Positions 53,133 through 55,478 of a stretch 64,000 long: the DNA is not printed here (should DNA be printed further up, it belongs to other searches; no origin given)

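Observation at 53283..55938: A short Rad50-like zinc-hook ATPase lacks an adjacent Mre11 and is convergent with a SpoT/Mesh1-type HD hydrolase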

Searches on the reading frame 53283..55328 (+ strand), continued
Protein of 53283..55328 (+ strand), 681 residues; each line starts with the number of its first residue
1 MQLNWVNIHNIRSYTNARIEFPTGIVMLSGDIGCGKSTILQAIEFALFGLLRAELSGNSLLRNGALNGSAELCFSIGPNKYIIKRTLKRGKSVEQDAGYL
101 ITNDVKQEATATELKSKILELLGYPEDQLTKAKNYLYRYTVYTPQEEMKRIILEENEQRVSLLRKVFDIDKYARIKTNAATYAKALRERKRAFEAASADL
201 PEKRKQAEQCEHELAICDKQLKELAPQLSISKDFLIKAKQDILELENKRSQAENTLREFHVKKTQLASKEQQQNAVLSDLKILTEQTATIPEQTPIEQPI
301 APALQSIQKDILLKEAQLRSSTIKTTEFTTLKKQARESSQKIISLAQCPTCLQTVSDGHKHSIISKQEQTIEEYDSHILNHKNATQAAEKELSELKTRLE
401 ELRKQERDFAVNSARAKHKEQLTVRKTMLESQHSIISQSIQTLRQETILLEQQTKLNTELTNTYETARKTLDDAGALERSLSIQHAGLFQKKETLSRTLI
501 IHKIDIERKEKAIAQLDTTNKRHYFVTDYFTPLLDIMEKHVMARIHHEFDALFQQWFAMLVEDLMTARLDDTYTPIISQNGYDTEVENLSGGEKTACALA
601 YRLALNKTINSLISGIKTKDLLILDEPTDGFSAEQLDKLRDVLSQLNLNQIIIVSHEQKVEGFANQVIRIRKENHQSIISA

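Call 36: find_encoding_contigs(protein=P0338, flank=10000, max_places=2)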
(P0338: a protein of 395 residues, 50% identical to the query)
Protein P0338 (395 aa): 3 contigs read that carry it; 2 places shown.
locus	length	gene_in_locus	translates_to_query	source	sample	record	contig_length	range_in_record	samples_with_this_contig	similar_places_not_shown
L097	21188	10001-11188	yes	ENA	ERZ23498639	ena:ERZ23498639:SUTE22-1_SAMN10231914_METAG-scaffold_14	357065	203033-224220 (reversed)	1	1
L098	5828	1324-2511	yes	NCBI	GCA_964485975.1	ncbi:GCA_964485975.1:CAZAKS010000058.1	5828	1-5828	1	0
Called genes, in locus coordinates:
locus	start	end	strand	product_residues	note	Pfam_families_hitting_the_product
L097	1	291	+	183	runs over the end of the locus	PF00347:Ribosomal_L6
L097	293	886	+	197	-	PF01655:Ribosomal_L32e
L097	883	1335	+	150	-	PF01280:Ribosomal_L19e, PF25476:Ribosomal_L19e_C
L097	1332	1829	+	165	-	PF00861:Ribosomal_L18p, PF17144:Ribosomal_L5e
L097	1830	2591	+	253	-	PF00333:Ribosomal_S5, PF03719:Ribosomal_S5_C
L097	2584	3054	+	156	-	PF00327:Ribosomal_L30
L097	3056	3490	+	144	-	PF00828:Ribosomal_L27A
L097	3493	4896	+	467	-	PF00344:SecY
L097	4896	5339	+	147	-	PF01956:EMC3_TMCO1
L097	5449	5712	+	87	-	PF01199:Ribosomal_L34e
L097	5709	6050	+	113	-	-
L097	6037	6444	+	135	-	PF02996:Prefoldin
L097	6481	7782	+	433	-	PF01896:DNA_primase_S (weak)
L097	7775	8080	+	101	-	-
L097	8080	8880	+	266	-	PF06023:Csa1 (weak), PF12705:PDDEXK_1, PF01930:Cas_Cas4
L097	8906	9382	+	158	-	-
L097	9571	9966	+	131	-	-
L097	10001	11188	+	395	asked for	PF00149:Metallophos, PF12850:Metallophos_2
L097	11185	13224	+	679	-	PF13476:AAA_23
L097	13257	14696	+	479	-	-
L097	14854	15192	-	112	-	PF01981:PTH2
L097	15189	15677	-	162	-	PF13404:HTH_AsnC-type, PF13412:HTH_24, PF01037:AsnC_trans_reg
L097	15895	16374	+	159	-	-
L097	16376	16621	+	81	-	-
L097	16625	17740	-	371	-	PF01926:MMR_HSR1, PF02421:FeoB_N, PF16897:MMR_HSR1_Xtn, PF02824:TGS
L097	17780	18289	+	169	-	PF05552:MS_channel_1st_1 (weak)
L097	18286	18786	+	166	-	PF01965:DJ-1_PfpI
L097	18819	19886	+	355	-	PF04015:DUF362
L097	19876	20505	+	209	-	PF02811:PHP (weak), PF13263:PHP_C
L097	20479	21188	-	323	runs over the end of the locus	PF01073:3Beta_HSD, PF01370:Epimerase, PF02719:Polysacc_synt_2, PF04321:RmlD_sub_bind, PF16363:GDP_Man_Dehyd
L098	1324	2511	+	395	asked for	PF00149:Metallophos, PF12850:Metallophos_2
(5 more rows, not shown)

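Call 39: find_related_loci(query=L056:9549-10739:+, collection=metagenome_contigs, flank=10000)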
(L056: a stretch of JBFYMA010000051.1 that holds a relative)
Query L056:9549-10739:+ (397 aa) in metagenome_contigs; peptide patterns used: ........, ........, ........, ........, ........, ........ (x = any residue, [..] = any of these).
322 stretches matched a pattern; 239 encode a relative of the query (tblastn E <= 1e-3); the best 80 are kept; 80 distinct loci.
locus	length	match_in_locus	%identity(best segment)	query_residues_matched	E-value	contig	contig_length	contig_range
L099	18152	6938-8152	56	1-397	2e-147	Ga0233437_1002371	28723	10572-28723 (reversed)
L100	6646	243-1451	54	1-397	6e-141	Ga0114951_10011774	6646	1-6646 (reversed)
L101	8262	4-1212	54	1-397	6e-141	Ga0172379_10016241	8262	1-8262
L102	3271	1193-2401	55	1-397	2e-145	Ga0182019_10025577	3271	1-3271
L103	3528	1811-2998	54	4-393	6e-144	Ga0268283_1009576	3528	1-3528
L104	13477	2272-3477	53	1-397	2e-138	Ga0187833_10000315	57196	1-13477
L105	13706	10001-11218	53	1-397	4e-138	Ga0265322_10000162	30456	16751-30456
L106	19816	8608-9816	52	1-397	3e-138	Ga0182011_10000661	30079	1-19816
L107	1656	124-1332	52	1-397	2e-149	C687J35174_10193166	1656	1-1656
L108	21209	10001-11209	53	1-397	4e-137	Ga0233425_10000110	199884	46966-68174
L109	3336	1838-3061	53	1-397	4e-142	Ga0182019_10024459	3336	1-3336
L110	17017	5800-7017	53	1-397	3e-136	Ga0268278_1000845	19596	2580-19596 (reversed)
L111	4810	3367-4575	52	1-397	6e-138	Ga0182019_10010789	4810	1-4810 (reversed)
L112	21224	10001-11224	52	1-397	2e-136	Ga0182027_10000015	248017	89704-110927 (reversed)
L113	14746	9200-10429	53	1-397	3e-136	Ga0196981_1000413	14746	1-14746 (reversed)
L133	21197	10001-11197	52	1-395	3e-132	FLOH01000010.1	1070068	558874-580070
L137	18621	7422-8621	52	1-392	8e-132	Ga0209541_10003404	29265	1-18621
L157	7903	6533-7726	52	1-395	7e-129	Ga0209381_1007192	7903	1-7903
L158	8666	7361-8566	50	1-396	2e-128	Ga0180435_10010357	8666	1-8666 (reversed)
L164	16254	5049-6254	50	1-397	7e-128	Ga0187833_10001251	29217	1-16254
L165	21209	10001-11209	49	1-397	2e-127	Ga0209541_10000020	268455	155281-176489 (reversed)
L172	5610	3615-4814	50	1-395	5e-126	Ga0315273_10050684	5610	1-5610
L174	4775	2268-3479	50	1-395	1e-125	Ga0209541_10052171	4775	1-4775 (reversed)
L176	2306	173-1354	49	1-395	6e-131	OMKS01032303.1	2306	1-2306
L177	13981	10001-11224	49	1-395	3e-123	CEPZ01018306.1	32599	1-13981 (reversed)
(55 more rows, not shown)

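Call 45: search_protein_families(library=pfam, proteins=[L133:7766-9286:+, L133:9283-9660:+, L133:9657-10001:+, L133:10001-11212:+, L177:6937-8520:+, L177:8626-9168:+, L177:9265-9888:+, L133:6816-7589:-, L133:5686-6816:-, L133:11248-11832:-], max_evalue=0.01)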
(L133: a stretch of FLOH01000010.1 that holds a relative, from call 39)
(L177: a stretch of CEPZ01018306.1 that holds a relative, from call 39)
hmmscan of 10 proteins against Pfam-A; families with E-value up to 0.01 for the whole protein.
L133:7766-9286:+ (506 aa): 4 families
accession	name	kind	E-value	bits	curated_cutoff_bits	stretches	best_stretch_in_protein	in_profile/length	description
PF01935.23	DUF87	-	1.3e-20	74.8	23.2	1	129-346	2-215/220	Helicase HerA, central domain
PF12846.13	AAA_10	-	0.00021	20.9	27.5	0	148-193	16-60/362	AAA-like domain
PF01580.24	FtsK_SpoIIIE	-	0.0069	16.3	24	0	154-175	40-61/221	FtsK/SpoIIIE family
PF20720.3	nSTAND3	-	0.0078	16.4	27.2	0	154-189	18-52/155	Novel STAND NTPase 3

L133:9283-9660:+ (125 aa): 2 families
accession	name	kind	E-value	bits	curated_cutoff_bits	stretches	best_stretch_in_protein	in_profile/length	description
PF03819.22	MazG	-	3.9e-19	69.1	22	1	30-98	6-74/74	MazG nucleotide pyrophosphohydrolase domain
PF01503.22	PRA-PH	-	0.0011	19.8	21.3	1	5-64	4-64/86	Phosphoribosyl-ATP pyrophosphohydrolase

L133:9657-10001:+ (114 aa): 3 families
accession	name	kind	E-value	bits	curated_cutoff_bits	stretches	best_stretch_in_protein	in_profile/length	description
PF00293.34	NUDIX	-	1.1e-15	58.3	21.1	1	6-105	7-117/134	NUDIX domain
PF14815.12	NUDIX_4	-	9.4e-05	22.6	35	1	11-65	8-55/113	NUDIX domain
PF13869.12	NUDIX_2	-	0.00059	19.7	27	1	10-63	55-107/188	Nucleotide hydrolase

L133:10001-11212:+ (403 aa): 2 families
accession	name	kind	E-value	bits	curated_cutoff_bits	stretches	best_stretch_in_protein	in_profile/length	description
PF00149.33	Metallophos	-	3e-12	47.8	21.5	1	1-201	1-190/191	Calcineurin-like phosphoesterase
PF12850.12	Metallophos_2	-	3.6e-08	34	27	1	1-225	1-141/154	Calcineurin-like phosphoesterase superfamily domain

L177:6937-8520:+ (527 aa): 3 families
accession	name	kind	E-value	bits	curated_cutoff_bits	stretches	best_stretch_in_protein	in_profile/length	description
PF01935.23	DUF87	-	4.3e-24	86.3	23.2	1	131-355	4-219/220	Helicase HerA, central domain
PF12846.13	AAA_10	-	8.8e-05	22.1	27.5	1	145-193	13-60/362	AAA-like domain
PF01580.24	FtsK_SpoIIIE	-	0.0017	18.3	24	1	149-177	36-63/221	FtsK/SpoIIIE family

L177:8626-9168:+ (180 aa): 0 families

L177:9265-9888:+ (207 aa): 0 families

L133:6816-7589:- (257 aa): 1 family
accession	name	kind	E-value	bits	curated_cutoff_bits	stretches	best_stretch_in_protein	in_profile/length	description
PF09335.16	VTT_dom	-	5.1e-28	98.4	33.9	1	87-205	1-122/123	VTT domain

L133:5686-6816:- (376 aa): 2 families
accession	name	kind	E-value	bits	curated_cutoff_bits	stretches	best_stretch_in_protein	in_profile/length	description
PF13091.12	PLDc_2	-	2.6e-31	108.6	27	2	225-341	3-123/132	PLD-like domain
PF00614.28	PLDc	-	1.6e-08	34.6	21.9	1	141-162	6-27/28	Phospholipase D Active site motif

L133:11248-11832:- (194 aa): 0 families

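Call 66: predict_structure(alignment_id=A1)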
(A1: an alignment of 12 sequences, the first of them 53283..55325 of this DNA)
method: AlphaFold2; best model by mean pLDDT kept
length: 681 residues; sequences in the alignment: 12
mean_pLDDT: 83.8   pTM: 0.55
mean pLDDT of the five models: 83.8, 82.3, 80.0, 77.2, 76.5
residues with pLDDT >= 90: 276; 70-90: 318; 50-70: 74; < 50: 13
segments of 3 or more residues with pLDDT < 50: 53-55, 291-298
pLDDT, mean of each block of 10 residues (from residue 1): 95 92 92 88 85 58 89 93 93 88 92 86 68 65 88 86 83 90 95 94 95 94 92 92 88 85 85 81 67 48 66 75 77 75 59 61 76 82 78 72 62 64 77 84 85 79 89 92 94 95 95 95 94 92 92 93 85 89 86 92 91 80 90 87 89 87 88 89 78
secondary structure, 60 per line:
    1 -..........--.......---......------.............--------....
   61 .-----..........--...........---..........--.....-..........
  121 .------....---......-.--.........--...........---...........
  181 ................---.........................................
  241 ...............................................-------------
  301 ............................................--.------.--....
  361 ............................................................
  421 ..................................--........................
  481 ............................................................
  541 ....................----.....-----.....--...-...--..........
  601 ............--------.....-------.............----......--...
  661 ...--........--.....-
elements in order: E2-11 E14-20 E24-29 H36-48 H57-60 E67-76 E79-89 E93-102 E105-109 H111-121 H128-131 H135-140 H145-153 H156-166 H170-196 H200-287 H301-344 H357-454 H457-560 E565-569 E575-579 E582-584 H591-612 E621-625 H633-645 E650-655 H658-663 E666-673 E676-680
